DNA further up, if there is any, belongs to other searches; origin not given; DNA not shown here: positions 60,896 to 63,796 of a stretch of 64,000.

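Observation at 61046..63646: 866-aa fusion of a formylglycine-type sulfatase with a DJ-1/PfpI (class I glutamine-amidotransferase-like) domain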

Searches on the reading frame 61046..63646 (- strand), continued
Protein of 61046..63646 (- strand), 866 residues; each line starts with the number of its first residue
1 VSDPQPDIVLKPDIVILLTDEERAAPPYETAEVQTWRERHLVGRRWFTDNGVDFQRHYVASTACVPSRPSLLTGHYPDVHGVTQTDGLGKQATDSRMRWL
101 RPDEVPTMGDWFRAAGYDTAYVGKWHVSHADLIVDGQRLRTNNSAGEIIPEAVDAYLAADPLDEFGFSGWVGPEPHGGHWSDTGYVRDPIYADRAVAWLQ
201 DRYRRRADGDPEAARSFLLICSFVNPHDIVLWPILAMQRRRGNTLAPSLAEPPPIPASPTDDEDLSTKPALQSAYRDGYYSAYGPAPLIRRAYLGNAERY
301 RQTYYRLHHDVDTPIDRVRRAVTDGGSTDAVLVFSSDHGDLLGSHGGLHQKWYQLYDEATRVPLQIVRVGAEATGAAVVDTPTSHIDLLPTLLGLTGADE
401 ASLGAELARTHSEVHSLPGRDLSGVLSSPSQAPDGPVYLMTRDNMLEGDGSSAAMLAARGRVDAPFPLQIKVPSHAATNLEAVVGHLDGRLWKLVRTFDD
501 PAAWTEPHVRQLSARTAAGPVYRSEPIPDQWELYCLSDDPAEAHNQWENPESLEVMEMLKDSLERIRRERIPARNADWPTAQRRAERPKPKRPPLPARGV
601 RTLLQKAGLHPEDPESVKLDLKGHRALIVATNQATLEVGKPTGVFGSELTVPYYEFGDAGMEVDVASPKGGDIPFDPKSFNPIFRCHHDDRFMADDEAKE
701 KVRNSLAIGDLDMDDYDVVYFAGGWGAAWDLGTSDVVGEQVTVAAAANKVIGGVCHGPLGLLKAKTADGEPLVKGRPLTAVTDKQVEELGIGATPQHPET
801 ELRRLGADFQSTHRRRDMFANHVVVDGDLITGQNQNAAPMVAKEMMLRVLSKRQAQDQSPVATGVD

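Call 32: search_protein_families(library=pfam, proteins=[P0229, P0236, P0247, P0201, P0203, P0257, P0192, P0259, P0124, P0139], max_evalue=0.001)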
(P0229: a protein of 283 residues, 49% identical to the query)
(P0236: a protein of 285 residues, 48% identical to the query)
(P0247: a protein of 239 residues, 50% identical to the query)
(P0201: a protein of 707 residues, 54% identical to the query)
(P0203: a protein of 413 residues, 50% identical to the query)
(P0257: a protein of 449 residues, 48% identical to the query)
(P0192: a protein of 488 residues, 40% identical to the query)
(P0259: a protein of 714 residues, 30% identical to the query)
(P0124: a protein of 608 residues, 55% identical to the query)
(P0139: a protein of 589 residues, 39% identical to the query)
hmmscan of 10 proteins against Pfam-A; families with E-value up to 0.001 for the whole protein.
P0229 (283 aa): 2 families
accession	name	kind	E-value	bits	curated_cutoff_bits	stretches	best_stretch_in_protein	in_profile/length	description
PF01965.30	DJ-1_PfpI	-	9.4e-06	26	26.6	1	73-214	12-125/165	DJ-1/PfpI family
PF17124.11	ThiJ_like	-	0.00016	22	30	0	71-196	5-144/186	ThiJ/PfpI family-like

P0236 (285 aa): 2 families
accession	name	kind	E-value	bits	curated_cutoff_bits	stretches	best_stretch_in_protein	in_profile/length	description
PF01965.30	DJ-1_PfpI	-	2.3e-14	54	26.6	1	68-211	9-123/165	DJ-1/PfpI family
PF17124.11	ThiJ_like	-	1.1e-06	29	30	1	67-195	3-144/186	ThiJ/PfpI family-like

P0247 (239 aa): 1 family
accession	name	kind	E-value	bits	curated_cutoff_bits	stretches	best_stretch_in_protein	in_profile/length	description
PF01965.30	DJ-1_PfpI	-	3.1e-11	43.8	26.6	1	20-144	7-110/165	DJ-1/PfpI family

P0201 (707 aa): 5 families
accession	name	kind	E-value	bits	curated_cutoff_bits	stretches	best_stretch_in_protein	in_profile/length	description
PF00753.33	Lactamase_B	-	2.4e-17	63.9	22.7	1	114-291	2-161/196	Metallo-beta-lactamase superfamily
PF12706.13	Lactamase_B_2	-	3.3e-17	63.2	27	1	130-355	3-200/200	Beta-lactamase superfamily domain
PF01965.30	DJ-1_PfpI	-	1.8e-11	44.6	26.6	1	497-700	10-163/165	DJ-1/PfpI family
PF23023.1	Anti-Pycsar_Apyc1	-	9.4e-05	22.4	50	1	121-172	23-74/250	Anti-Pycsar protein Apyc1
PF07661.19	MORN_2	-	0.00058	20.2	29.6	0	423-442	1-20/22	MORN repeat variant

P0203 (413 aa): 2 families
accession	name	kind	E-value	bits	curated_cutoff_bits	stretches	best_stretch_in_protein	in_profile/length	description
PF01965.30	DJ-1_PfpI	-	1e-10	42.1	26.6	1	198-332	14-120/165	DJ-1/PfpI family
PF17124.11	ThiJ_like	-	4.5e-06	27.1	30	1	194-319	5-144/186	ThiJ/PfpI family-like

P0257 (449 aa): 2 families
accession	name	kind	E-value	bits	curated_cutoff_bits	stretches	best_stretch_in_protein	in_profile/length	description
PF01965.30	DJ-1_PfpI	-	1.1e-09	38.7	26.6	1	72-274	14-163/165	DJ-1/PfpI family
PF17124.11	ThiJ_like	-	6.2e-05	23.3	30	0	132-192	76-144/186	ThiJ/PfpI family-like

P0192 (488 aa): 2 families
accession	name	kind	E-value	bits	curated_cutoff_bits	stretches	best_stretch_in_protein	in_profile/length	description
PF01965.30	DJ-1_PfpI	-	1.4e-34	119.7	26.6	2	292-480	13-157/165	DJ-1/PfpI family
PF17124.11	ThiJ_like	-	6.5e-15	55.9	30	1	287-410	3-144/186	ThiJ/PfpI family-like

P0259 (714 aa): 4 families
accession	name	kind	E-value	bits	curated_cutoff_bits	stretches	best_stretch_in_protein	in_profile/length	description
PF01965.30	DJ-1_PfpI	-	8.9e-46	156.1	26.6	3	238-435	15-164/165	DJ-1/PfpI family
PF17124.11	ThiJ_like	-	6.9e-09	36.2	30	0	232-352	4-138/186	ThiJ/PfpI family-like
PF04555.19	XhoI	-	9.1e-07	29.4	25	0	624-681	16-74/191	Restriction endonuclease XhoI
PF19236.4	ADAMTS_CR_3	-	0.00082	19.8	21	0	83-112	53-82/115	ADAMTS cysteine-rich domain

P0124 (608 aa): 2 families
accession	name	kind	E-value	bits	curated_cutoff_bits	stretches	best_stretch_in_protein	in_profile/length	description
PF00884.28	Sulfatase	-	4e-42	145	25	1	10-393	1-301/301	Sulfatase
PF16347.10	SGSH_C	-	4.1e-07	30.7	29.3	0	527-566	113-152/154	N-sulphoglucosamine sulphohydrolase, C-terminal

P0139 (589 aa): 3 families
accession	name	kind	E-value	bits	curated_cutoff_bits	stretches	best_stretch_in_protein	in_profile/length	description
PF00884.28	Sulfatase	-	3.6e-44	151.7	25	1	4-388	1-300/301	Sulfatase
PF16347.10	SGSH_C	-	7.7e-15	55.8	29.3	2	342-391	11-55/154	N-sulphoglucosamine sulphohydrolase, C-terminal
PF02995.22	DUF229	-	0.00011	21.5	25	1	287-400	303-416/496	Protein of unknown function (DUF229)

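Call 42: find_homologous_proteins(query=P0201, max_evalue=1e-20)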
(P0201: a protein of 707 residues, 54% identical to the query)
Query P0201 (707 aa): 82 proteins with E <= 1e-20 among 8000 candidates.
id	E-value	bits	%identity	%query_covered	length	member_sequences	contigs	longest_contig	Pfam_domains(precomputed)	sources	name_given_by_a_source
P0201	0.0e+0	1619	100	100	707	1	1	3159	PF12706.14,PF23023.2,PF00753.34,PF01965.31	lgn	-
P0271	0.0e+0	1088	67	100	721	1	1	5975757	PF12706.14,PF23023.2,PF07661.20,PF00753.34,PF01965.31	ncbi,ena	-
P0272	0.0e+0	1062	73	90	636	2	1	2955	PF12706.14,PF23023.2,PF07661.20,PF00753.34,PF01965.31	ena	-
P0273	0.0e+0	1057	67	100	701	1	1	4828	PF12706.14,PF23023.2,PF07661.20,PF00753.34,PF01965.31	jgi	jgi:ribonuclease Z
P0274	0.0e+0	1050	65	100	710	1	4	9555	PF12706.14,PF23023.2,PF00753.34,PF01965.31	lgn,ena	-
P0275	0.0e+0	1048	67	100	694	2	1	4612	PF12706.14,PF23023.2,PF07661.20,PF00753.34,PF01965.31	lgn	-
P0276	0.0e+0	1034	69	91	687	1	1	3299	PF12706.14,PF23023.2,PF07661.20,PF00753.34,PF01965.31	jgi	jgi:ribonuclease Z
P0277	0.0e+0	1025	68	92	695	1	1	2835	PF12706.14,PF23023.2,PF00753.34,PF01965.31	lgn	-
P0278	0.0e+0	1015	64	100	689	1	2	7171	PF12706.14,PF23023.2,PF07661.20,PF00753.34,PF01965.31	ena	-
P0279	0.0e+0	1015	65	97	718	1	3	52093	PF12706.14,PF23023.2,PF00753.34,PF01965.31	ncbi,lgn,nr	ncbi:MBL fold metallo-hydrolase [Myxococcota bacterium]|nr:MBL fold metallo-hydrolase [Myxococcota b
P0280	6.4e-292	988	66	90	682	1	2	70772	PF12706.14,PF23023.2,PF00753.34,PF01965.31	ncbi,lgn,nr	ncbi:MAG: MBL fold metallo-hydrolase [Deltaproteobacteria bacterium]|nr:MBL fold metallo-hydrolase [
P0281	8.6e-280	948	60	100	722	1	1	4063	PF12706.14,PF23023.2,PF00753.34,PF01965.31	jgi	jgi:ribonuclease Z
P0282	3.7e-279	946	65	90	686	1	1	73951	PF12706.14,PF23023.2,PF00753.34,PF01965.31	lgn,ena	-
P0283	1.2e-273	928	63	90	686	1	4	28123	PF12706.14,PF23023.2,PF00753.34,PF01965.31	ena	-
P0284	5.4e-268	909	62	92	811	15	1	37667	PF12706.14,PF23023.2,PF07661.20,PF00753.34,PF01965.31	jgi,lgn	jgi:ribonuclease Z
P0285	1.9e-264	898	61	91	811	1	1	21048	PF12706.14,PF23023.2,PF07661.20,PF00753.34,PF01965.31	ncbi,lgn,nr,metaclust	ncbi:Beta-lactamase-like domain protein [Candidatus Magnetomorum sp. HK-1]|nr:Beta-lactamase-like do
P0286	1.3e-198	680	67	63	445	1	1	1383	PF01965.31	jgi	jgi:putative intracellular protease/amidase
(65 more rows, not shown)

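Call 43: find_encoding_contigs(protein=P0271, flank=8000, max_places=2)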
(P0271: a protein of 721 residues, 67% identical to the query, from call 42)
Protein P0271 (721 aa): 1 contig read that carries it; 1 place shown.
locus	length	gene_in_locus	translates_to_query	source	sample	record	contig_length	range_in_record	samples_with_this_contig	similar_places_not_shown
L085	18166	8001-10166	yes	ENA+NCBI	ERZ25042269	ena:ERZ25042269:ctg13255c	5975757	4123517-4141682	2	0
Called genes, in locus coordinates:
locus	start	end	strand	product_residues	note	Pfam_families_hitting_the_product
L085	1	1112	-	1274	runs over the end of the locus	-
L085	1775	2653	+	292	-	PF14394:DUF4423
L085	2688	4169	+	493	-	-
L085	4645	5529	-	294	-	-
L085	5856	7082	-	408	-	PF13581:HATPase_c_2 (faint), PF00512:HisKA, PF02518:HATPase_c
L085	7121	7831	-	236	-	PF00072:Response_reg, PF00486:Trans_reg_C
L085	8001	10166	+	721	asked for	PF00753:Lactamase_B, PF23023:Anti-Pycsar_Apyc1, PF12706:Lactamase_B_2, PF07661:MORN_2 (faint), PF01965:DJ-1_PfpI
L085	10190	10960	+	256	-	-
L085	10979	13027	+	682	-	PF12146:Hydrolase_4 (faint), PF00561:Abhydrolase_1, PF12697:Abhydrolase_6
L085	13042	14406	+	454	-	-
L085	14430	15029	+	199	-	-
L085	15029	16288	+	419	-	PF23023:Anti-Pycsar_Apyc1, PF00753:Lactamase_B, PF12706:Lactamase_B_2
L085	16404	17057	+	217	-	PF00440:TetR_N, PF16925:TetR_C_13 (weak)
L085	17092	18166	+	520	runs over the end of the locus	PF01494:FAD_binding_3, PF07992:Pyr_redox_2, PF00890:FAD_binding_2 (weak), PF01134:GIDA (weak), PF01266:DAO (faint), PF12831:FAD_oxidored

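Call 44: find_encoding_contigs(protein=P0279, flank=8000, max_places=2)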
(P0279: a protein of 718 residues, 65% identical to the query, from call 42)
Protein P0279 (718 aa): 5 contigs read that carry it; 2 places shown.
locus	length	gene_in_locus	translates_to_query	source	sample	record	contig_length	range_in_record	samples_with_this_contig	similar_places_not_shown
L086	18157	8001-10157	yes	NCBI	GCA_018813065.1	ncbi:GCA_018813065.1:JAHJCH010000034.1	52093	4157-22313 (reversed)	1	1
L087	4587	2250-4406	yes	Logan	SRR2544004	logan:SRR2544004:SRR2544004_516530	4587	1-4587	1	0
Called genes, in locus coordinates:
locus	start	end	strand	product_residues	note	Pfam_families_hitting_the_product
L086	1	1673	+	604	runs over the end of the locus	PF00069:Pkinase, PF07714:PK_Tyr_Ser-Thr, PF06293:Kdo (faint)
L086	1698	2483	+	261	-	PF25283:DUF7873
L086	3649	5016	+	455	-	-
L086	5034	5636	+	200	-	-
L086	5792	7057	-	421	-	PF00672:HAMP (weak), PF00512:HisKA, PF13581:HATPase_c_2 (weak), PF02518:HATPase_c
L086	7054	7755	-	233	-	PF00072:Response_reg, PF00486:Trans_reg_C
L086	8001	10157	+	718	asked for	PF23023:Anti-Pycsar_Apyc1, PF00753:Lactamase_B, PF12706:Lactamase_B_2, PF01965:DJ-1_PfpI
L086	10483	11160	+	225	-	PF06271:RDD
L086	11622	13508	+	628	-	PF12469:Cmr2_N, PF22335:Cas10-Cmr2_palm2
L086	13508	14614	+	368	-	PF09700:Cas_Cmr3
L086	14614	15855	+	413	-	PF03787:RAMPs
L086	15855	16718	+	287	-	PF03787:RAMPs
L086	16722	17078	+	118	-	PF09701:Cas_Cmr5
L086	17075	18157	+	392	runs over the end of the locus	PF03787:RAMPs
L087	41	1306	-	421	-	PF00672:HAMP (weak), PF00512:HisKA, PF13581:HATPase_c_2 (weak), PF02518:HATPase_c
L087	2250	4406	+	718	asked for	PF23023:Anti-Pycsar_Apyc1, PF00753:Lactamase_B, PF12706:Lactamase_B_2, PF01965:DJ-1_PfpI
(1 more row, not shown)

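Call 45: find_encoding_contigs(protein=P0282, flank=8000, max_places=2)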
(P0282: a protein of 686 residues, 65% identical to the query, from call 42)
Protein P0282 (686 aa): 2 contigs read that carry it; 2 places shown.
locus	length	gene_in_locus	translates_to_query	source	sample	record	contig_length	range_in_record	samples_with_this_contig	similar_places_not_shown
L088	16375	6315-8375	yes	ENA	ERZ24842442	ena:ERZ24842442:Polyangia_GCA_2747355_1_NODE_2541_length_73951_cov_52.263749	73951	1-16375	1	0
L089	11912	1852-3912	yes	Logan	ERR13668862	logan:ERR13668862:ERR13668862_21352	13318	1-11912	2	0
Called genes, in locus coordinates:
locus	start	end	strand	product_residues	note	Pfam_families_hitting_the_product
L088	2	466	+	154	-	?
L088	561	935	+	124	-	-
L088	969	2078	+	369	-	PF13528:Glyco_trans_1_3 (faint)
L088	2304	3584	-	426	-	PF13581:HATPase_c_2 (faint), PF00672:HAMP (weak), PF00512:HisKA, PF02518:HATPase_c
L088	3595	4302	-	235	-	PF00072:Response_reg, PF00486:Trans_reg_C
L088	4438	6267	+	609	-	PF12146:Hydrolase_4 (weak), PF00561:Abhydrolase_1, PF12697:Abhydrolase_6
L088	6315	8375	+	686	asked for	PF23023:Anti-Pycsar_Apyc1, PF00753:Lactamase_B, PF12706:Lactamase_B_2, PF01965:DJ-1_PfpI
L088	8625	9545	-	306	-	-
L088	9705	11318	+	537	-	-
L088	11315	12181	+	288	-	-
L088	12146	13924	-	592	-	-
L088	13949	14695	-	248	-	-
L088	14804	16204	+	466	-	PF07992:Pyr_redox_2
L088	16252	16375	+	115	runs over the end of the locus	PF01740:STAS, PF13466:STAS_2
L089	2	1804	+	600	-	?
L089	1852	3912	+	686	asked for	PF23023:Anti-Pycsar_Apyc1, PF00753:Lactamase_B, PF12706:Lactamase_B_2, PF01965:DJ-1_PfpI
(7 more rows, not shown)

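Call 50: search_solved_structures(query=L001:9524-9997:+, max_evalue=1)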
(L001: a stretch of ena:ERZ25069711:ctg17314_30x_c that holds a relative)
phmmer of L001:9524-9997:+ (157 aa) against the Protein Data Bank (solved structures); distinct sequences matched with E-value up to 1: 6.
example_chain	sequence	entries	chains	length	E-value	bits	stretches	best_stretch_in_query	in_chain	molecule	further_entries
3cnw_A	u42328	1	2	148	0.013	18.7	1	5-83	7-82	Protein XoxI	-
7tmu_A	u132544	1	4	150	0.11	15.7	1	5-71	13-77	SRPBCC family protein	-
2d4r_A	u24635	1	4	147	0.18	15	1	6-143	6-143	hypothetical protein TTHA0849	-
3f08_A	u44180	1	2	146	0.21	14.8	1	6-82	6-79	uncharacterized protein Q6HG14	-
5z8o_A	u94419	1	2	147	0.36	14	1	4-133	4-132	Cyclase/dehydrase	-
8h0h_C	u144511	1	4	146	0.49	13.6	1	4-75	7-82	Uncharacterized protein Rv1546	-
